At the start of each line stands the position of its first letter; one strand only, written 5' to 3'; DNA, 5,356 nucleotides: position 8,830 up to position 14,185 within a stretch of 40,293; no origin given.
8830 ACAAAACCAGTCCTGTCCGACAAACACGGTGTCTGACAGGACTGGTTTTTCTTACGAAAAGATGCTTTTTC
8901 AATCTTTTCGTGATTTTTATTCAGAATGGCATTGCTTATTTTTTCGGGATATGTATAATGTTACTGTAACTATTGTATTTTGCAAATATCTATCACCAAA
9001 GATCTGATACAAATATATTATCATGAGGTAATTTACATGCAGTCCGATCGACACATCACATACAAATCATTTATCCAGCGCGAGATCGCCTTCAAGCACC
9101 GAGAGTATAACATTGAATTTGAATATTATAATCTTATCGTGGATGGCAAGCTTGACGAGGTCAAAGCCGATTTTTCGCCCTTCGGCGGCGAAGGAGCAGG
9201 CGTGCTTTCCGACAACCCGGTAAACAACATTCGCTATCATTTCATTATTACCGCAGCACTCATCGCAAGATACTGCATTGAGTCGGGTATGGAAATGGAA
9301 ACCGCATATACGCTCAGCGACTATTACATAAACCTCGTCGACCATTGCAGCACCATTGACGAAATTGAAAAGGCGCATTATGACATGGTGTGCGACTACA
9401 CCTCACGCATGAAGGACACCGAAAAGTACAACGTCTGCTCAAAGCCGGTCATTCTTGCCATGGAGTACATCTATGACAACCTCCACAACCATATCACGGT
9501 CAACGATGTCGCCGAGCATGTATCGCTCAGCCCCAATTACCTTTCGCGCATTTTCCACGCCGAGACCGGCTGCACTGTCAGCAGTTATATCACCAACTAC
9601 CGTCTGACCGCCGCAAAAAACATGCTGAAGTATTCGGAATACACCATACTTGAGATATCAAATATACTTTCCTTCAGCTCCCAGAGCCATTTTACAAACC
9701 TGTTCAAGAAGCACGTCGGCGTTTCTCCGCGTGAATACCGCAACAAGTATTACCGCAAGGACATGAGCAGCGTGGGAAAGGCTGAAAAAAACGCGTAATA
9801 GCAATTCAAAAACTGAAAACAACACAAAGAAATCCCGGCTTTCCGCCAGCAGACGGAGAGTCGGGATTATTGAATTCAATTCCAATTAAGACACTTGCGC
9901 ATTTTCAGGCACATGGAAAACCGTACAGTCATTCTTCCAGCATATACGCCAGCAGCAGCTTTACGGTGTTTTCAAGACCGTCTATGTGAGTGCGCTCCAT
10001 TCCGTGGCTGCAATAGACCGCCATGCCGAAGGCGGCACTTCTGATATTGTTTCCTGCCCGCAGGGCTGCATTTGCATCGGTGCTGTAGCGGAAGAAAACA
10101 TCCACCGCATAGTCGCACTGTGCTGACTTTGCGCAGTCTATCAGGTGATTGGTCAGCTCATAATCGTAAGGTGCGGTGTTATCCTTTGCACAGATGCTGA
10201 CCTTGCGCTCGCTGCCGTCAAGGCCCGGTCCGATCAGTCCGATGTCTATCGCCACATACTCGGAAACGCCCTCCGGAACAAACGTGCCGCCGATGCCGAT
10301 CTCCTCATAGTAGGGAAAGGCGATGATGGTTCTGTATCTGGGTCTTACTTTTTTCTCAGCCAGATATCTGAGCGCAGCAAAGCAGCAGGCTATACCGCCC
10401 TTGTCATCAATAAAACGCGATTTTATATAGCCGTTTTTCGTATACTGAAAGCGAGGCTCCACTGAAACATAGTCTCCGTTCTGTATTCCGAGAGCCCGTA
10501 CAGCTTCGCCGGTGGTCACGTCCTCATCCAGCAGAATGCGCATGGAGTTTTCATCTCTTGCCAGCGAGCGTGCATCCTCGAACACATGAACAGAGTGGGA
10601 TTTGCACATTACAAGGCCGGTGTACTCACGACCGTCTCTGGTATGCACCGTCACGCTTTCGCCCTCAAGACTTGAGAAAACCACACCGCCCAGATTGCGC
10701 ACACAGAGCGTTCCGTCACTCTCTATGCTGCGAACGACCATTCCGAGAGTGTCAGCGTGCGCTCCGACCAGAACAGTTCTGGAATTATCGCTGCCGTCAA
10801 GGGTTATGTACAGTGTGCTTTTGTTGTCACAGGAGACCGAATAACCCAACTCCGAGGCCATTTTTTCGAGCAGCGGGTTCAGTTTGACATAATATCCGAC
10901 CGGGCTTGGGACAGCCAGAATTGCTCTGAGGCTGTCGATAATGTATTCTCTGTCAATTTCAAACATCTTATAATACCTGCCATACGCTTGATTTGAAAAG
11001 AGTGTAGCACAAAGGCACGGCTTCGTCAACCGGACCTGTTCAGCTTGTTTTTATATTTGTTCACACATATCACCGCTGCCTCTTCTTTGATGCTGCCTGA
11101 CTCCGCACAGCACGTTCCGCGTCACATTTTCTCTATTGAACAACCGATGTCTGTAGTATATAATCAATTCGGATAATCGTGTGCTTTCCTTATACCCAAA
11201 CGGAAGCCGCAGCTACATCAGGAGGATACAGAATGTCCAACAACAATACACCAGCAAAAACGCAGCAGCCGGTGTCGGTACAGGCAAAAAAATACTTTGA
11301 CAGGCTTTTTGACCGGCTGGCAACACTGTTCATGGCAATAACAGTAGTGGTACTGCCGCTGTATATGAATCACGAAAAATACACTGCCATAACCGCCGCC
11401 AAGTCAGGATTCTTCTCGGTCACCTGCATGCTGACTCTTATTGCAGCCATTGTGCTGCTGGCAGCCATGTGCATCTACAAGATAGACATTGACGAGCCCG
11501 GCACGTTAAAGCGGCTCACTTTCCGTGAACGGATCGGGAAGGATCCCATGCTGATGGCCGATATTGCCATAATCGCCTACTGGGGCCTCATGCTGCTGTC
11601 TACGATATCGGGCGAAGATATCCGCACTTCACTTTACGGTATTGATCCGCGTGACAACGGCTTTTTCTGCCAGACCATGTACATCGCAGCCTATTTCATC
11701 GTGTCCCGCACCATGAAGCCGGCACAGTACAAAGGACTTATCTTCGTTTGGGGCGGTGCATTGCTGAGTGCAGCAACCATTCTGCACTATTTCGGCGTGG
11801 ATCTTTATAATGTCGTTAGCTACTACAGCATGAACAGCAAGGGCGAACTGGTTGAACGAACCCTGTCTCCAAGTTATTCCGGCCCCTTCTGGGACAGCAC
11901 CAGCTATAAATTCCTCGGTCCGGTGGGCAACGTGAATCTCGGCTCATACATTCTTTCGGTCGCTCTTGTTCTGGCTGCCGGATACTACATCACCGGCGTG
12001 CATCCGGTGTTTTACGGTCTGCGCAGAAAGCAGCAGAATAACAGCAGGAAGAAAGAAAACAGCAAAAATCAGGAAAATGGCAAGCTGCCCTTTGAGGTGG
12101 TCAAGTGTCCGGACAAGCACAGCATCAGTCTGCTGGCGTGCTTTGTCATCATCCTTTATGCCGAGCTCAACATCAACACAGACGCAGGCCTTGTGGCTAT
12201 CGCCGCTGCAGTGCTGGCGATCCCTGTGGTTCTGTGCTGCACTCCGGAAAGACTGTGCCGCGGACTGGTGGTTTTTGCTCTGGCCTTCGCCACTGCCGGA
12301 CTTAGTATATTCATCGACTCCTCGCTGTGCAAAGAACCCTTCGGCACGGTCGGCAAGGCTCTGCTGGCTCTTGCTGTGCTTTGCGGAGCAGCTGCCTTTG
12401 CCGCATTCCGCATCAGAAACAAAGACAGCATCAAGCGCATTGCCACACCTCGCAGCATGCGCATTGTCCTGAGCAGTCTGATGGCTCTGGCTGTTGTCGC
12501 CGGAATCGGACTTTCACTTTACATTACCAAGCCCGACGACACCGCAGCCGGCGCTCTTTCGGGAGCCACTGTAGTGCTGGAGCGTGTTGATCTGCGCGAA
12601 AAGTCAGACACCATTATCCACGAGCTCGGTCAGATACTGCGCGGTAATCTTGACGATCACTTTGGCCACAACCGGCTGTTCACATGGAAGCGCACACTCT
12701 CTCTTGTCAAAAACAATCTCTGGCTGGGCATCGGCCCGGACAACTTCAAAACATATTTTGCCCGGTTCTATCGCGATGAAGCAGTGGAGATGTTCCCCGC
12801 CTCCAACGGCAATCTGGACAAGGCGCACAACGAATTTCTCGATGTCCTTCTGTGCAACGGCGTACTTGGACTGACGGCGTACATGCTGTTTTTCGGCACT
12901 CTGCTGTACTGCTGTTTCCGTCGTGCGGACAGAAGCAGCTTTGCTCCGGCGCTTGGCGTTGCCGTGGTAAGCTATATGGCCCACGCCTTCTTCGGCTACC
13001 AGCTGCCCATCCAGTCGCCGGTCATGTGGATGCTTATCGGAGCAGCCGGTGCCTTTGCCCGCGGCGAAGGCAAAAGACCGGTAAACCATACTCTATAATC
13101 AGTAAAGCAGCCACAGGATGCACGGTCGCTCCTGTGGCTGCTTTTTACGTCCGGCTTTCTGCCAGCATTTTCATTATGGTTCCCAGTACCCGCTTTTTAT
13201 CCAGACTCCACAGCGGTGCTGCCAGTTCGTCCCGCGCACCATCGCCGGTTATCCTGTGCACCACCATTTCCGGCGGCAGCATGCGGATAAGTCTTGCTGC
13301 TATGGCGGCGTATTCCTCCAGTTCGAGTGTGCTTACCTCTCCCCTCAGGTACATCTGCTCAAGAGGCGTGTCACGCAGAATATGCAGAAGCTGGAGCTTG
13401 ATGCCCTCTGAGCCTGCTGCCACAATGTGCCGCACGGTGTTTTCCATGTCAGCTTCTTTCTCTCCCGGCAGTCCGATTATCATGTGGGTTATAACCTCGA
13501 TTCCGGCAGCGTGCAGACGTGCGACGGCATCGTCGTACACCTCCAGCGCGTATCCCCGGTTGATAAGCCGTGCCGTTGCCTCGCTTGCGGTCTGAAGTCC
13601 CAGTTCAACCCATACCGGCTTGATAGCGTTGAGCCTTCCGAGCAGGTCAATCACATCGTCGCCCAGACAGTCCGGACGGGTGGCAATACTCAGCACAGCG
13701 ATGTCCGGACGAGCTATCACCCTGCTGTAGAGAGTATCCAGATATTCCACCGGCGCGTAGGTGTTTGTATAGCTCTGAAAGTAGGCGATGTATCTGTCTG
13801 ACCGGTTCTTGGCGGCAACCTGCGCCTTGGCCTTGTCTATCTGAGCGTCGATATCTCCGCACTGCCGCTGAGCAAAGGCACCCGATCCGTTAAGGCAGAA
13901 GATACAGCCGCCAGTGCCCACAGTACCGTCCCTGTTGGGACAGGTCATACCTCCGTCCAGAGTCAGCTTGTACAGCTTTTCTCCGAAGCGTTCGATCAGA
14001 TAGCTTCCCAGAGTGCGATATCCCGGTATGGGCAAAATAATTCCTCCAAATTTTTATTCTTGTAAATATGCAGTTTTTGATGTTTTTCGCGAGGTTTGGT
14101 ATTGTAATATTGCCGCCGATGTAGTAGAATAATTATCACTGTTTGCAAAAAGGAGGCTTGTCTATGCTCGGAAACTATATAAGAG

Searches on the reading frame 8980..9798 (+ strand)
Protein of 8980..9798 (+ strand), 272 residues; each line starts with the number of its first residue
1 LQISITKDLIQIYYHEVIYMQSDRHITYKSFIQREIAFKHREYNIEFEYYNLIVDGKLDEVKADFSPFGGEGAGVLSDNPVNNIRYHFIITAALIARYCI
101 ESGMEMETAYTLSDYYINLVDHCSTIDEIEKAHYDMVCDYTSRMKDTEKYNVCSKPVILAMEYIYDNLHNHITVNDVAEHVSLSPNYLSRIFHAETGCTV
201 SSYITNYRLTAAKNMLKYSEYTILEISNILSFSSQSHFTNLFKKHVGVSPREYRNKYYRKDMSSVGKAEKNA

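Call 27: search_protein_families(library=pfam, proteins=[window:8980-9798:+], max_evalue=0.001)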
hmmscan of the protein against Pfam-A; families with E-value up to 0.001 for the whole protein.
window:8980-9798:+ (272 aa): 2 families
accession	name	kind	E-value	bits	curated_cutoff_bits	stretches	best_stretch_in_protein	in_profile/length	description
PF00165.29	HTH_AraC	-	4e-23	81.5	26.6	2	166-205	3-42/42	Bacterial regulatory helix-turn-helix proteins, AraC family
PF12833.13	HTH_18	-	5.9e-23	81.4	33.6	1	178-255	2-79/80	Helix-turn-helix domain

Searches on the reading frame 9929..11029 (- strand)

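Call 27: search_protein_families(library=pfam, proteins=[window:9929-11029:-], max_evalue=0.001)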
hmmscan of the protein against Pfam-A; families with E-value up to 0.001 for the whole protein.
window:9929-11029:- (366 aa): 2 families
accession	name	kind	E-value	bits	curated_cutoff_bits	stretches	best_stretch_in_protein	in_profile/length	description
PF05343.19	Peptidase_M42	-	3.7e-64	217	23.2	1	73-358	3-292/292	M42 glutamyl aminopeptidase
PF01546.33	Peptidase_M20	-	6.7e-06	26.6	24.6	1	194-363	19-204/206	Peptidase family M20/M25/M40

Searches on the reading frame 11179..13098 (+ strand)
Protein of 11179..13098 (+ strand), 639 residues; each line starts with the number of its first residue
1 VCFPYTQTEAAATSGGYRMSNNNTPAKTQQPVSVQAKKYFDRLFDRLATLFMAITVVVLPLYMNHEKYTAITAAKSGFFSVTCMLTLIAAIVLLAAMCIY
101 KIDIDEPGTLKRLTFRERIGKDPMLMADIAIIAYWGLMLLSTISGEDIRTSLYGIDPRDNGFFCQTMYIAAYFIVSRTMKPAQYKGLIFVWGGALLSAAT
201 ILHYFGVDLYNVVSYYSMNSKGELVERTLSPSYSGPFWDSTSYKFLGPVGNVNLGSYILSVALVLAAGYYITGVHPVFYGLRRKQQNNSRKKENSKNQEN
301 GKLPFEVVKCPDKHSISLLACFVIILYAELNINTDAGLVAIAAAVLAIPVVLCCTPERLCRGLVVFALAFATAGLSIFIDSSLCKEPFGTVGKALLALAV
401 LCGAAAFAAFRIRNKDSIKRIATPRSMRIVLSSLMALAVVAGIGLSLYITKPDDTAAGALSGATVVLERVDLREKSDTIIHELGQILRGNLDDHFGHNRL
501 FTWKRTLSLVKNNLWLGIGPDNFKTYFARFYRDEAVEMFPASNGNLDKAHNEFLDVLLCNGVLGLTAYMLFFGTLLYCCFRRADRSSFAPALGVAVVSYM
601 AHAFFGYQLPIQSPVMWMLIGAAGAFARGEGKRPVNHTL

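Call 27: search_protein_families(library=pfam, proteins=[window:11179-13098:+], max_evalue=0.001)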
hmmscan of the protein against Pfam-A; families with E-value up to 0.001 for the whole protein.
window:11179-13098:+ (639 aa): 1 family
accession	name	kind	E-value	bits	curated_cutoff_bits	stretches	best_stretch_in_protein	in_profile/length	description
PF04932.20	Wzy_C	-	9.4e-14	51.9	31.7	1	395-568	19-148/149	O-Antigen ligase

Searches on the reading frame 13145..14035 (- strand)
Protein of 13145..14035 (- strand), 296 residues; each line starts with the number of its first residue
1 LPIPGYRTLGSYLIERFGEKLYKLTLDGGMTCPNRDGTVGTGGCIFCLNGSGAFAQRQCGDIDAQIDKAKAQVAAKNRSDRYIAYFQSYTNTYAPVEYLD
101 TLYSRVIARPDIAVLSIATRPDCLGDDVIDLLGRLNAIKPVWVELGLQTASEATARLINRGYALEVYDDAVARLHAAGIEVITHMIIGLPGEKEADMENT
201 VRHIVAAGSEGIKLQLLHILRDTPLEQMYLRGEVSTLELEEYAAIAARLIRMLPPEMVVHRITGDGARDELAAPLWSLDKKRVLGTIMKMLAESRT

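Call 27: search_protein_families(library=pfam, proteins=[window:13145-14035:-], max_evalue=0.001)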
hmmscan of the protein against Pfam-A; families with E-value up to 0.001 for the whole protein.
window:13145-14035:- (296 aa): 2 families
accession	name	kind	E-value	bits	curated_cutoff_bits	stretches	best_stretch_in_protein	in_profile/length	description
PF16199.10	Radical_SAM_C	-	1.5e-25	89.5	31.9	1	210-291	2-83/85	Radical_SAM C-terminal domain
PF04055.27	Radical_SAM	-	5.2e-19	69.5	29.5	1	42-203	9-165/166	Radical SAM superfamily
